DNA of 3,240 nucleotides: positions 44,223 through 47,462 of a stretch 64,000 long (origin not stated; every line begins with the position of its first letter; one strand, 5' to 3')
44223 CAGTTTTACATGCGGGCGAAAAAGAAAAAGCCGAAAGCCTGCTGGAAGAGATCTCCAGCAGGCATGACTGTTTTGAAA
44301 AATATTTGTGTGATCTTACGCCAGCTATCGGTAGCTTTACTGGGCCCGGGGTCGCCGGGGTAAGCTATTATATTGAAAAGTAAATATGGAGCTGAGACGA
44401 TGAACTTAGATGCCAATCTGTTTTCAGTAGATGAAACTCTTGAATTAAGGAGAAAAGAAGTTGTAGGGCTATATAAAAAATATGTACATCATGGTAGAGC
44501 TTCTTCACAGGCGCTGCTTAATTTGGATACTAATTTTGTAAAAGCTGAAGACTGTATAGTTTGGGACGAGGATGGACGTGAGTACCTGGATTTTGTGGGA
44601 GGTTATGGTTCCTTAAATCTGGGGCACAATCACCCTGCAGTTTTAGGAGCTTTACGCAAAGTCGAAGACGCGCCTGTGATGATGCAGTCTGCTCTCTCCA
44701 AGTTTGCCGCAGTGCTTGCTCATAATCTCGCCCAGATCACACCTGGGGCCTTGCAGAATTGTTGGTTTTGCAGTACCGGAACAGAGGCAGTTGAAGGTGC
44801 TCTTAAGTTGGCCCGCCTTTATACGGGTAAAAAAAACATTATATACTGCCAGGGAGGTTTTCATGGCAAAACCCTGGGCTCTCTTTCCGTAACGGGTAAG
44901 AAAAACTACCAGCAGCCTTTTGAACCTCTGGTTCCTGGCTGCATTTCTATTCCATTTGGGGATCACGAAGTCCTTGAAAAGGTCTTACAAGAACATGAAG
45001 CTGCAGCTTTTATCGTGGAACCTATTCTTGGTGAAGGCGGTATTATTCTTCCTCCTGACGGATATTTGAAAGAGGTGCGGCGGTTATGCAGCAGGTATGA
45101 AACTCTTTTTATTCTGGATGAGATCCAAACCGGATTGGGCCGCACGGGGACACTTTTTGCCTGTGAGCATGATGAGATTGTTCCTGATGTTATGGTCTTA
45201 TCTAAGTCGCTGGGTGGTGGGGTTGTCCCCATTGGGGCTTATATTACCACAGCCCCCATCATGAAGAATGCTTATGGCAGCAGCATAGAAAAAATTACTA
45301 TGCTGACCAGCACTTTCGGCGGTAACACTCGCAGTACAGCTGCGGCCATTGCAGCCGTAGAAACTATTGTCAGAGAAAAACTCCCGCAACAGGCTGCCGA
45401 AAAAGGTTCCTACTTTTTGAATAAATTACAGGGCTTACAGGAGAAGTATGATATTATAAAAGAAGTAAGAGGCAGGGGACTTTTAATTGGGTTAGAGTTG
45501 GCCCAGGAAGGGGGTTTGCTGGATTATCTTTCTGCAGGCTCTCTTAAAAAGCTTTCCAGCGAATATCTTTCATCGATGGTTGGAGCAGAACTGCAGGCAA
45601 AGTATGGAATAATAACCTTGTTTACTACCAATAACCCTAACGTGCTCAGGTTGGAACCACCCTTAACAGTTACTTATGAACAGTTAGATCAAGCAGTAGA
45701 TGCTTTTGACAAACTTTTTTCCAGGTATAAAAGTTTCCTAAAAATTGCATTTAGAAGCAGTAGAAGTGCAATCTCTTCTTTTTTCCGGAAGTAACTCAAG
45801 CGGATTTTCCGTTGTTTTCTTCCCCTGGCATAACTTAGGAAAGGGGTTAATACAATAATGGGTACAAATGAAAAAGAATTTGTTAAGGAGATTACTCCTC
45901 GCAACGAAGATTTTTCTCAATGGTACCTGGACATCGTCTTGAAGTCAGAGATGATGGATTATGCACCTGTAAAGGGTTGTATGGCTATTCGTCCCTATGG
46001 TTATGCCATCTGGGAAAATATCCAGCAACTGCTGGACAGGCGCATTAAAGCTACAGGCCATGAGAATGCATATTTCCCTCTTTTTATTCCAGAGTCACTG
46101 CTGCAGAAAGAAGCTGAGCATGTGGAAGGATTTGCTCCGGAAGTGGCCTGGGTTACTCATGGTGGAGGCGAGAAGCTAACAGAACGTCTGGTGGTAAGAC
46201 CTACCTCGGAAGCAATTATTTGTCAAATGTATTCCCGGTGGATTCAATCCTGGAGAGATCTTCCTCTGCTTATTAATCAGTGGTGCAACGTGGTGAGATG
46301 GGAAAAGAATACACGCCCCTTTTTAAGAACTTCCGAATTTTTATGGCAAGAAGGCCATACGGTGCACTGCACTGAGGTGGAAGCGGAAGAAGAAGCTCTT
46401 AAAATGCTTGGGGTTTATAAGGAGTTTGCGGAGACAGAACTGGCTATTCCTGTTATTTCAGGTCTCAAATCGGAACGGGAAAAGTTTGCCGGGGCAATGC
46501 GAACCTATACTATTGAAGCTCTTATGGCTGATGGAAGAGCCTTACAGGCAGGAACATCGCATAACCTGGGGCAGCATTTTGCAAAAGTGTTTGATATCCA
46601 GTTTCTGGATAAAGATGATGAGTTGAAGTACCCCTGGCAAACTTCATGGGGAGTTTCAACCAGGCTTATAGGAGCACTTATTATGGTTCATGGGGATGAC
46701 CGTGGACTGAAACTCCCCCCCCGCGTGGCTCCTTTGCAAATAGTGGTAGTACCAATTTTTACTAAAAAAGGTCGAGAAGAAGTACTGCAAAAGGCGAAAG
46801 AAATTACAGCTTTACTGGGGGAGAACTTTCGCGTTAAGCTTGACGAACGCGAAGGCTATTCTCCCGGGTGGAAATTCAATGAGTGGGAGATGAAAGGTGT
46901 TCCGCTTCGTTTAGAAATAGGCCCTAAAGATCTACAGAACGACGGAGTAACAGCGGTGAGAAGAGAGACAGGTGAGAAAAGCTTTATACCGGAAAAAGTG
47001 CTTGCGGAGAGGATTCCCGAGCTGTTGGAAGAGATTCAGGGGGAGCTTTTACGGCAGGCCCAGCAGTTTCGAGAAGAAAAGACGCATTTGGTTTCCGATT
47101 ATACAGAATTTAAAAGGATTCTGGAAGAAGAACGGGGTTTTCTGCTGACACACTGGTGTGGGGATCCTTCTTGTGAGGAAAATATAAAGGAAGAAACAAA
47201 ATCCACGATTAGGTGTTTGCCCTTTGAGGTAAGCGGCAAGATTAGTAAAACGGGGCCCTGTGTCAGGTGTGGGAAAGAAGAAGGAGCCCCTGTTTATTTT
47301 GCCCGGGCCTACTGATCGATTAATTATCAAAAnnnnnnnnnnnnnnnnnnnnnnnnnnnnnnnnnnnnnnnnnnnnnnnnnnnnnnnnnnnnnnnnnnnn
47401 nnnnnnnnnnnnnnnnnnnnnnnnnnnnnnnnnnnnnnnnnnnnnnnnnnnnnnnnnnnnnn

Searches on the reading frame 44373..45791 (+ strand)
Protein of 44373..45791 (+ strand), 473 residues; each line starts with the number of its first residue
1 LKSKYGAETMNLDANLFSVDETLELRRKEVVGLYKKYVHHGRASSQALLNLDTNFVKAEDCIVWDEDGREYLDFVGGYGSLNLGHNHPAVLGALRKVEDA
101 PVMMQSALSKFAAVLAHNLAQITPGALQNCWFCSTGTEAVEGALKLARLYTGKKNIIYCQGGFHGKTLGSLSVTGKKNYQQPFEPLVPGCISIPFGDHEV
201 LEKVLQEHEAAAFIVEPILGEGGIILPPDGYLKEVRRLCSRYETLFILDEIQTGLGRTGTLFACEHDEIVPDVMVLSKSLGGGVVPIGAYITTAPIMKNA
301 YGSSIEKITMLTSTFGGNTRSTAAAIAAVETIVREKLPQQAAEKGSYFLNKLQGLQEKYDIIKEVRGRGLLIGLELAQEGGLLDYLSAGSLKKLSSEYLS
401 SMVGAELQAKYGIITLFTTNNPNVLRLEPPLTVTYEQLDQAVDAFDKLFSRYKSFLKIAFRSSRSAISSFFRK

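Call 47: search_protein_families(library=ncbifam, proteins=[window:44373-45791:+], max_evalue=1e-10)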
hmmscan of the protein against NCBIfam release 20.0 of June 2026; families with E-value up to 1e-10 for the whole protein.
window:44373-45791:+ (473 aa): 69 families (the best 25 are shown)
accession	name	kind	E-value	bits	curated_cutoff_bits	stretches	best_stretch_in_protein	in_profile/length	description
NF053554.1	prodigi_MAP_PigE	equivalog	1.6e-138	463.4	850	1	23-378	372-729/837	prodigiosin MAP biosynthesis aminotransferase PigE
NF008570.0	PRK11522.1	equivalog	2.6e-112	375.8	612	1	21-451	35-456/464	putrescine aminotransferase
NF005993.0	PRK08117.1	subfamily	2.7e-96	322.8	574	2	199-452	197-430/433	aspartate aminotransferase family protein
TIGR03372.1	putres_am_tran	equivalog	1.3e-95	320.8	658.65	1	27-443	28-436/442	putrescine aminotransferase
TIGR00707.1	argD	subfamily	1.8e-95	320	410.05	1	51-448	9-379/381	acetylornithine/succinylornithine family transaminase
NF002874.0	PRK03244.1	equivalog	4.3e-93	312.2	457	1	55-451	29-394/399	acetylornithine transaminase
NF004426.0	PRK05769.1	equivalog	7e-89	298.6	552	2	197-451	209-439/441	acetyl ornithine aminotransferase family protein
NF002797.0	PRK02936.1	equivalog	1.1e-88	297.6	496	1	51-451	11-379/385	acetylornithine transaminase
NF042418.1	LysJ_Th_th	equivalog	2.1e-83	280.4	700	1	52-445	19-381/386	[LysW]-aminoadipate semialdehyde transaminase LysJ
NF003145.0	PRK04073.1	equivalog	3.7e-82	276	656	1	52-378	23-347/396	ornithine--oxo-acid transaminase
TIGR01885.1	Orn_aminotrans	equivalog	4.7e-82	275.9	378.4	1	46-447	14-399/402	ornithine--oxo-acid transaminase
NF002325.0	PRK01278.1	subfamily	8.2e-82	274.9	372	1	51-453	13-390/395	acetylornithine transaminase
NF003468.0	PRK05093.1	subfamily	4.3e-77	259.5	522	1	56-449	28-399/405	acetylornithine/succinyldiaminopimelate transaminase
TIGR03246.1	arg_catab_astC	subfamily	1.1e-75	255.1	609.95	1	56-448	22-392/397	acetylornithine/succinylornithine family transaminase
NF045491.1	LysJ_Sulfobales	equivalog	1.8e-73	247.7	700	1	54-380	13-331/386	[LysW]-aminoadipate semialdehyde/glutamate semialdehyde transaminase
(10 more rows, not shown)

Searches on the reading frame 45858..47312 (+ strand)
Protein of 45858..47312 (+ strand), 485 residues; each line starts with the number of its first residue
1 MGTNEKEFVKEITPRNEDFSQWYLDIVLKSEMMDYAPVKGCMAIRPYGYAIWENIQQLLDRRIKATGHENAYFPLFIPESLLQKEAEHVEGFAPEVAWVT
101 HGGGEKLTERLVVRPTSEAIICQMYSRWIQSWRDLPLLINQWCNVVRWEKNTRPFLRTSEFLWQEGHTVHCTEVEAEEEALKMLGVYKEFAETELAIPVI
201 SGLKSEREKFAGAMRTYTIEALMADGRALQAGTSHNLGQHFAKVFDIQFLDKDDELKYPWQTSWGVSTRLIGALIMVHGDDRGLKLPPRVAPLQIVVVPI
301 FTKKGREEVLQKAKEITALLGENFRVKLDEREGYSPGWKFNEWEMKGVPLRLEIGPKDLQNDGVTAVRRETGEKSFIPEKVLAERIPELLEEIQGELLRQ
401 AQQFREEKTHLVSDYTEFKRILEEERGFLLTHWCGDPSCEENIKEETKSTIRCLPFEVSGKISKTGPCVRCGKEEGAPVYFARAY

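Call 64: find_homologous_proteins(query=window:45858-47312:+, max_evalue=1e-50)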
Query window:45858-47312:+ (485 aa): 8000 proteins with E <= 1e-50 among 8000 candidates; the best 120 are listed.
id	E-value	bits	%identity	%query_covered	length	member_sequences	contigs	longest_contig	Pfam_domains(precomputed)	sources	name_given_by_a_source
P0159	0.0e+0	1125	100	100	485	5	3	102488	PF03129.26,PF00587.31,PF09180.17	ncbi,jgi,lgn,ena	-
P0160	0.0e+0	1020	89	100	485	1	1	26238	PF03129.26,PF00587.31,PF09180.17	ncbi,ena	-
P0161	1.8e-266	903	79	100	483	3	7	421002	PF03129.26,PF00587.31,PF09180.17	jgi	jgi:prolyl-tRNA synthetase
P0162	1.7e-264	896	78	100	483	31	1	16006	PF03129.26,PF00587.31,PF09180.17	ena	-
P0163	5.6e-263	891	78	100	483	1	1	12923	PF03129.26,PF00587.31,PF09180.17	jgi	-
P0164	1.0e-262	890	78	99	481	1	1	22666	PF03129.26,PF00587.31,PF09180.17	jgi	jgi:prolyl-tRNA synthetase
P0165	5.9e-262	888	79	100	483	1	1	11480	PF03129.26,PF00587.31,PF09180.17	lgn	-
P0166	6.9e-262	887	77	99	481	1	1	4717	PF03129.26,PF00587.31,PF09180.17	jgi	jgi:prolyl-tRNA synthetase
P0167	9.6e-262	887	78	100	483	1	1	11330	PF03129.26,PF00587.31,PF09180.17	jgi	jgi:prolyl-tRNA synthetase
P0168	1.2e-261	887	78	100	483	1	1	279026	PF03129.26,PF00587.31,PF09180.17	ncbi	-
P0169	1.3e-260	883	77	100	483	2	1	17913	PF03129.26,PF00587.31,PF09180.17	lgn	-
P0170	3.9e-260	882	77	100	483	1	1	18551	PF03129.26,PF00587.31,PF09180.17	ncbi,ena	-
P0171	7.2e-260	881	77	100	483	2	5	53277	PF03129.26,PF00587.31,PF09180.17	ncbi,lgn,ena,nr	ncbi:MAG: proline--tRNA ligase [Firmicutes bacterium]|nr:proline--tRNA ligase [Bacillota bacterium]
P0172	1.1e-259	880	77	100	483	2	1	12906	PF03129.26,PF00587.31,PF09180.17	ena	-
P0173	1.8e-258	876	76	100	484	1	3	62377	PF03129.26,PF00587.31,PF09180.17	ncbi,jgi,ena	-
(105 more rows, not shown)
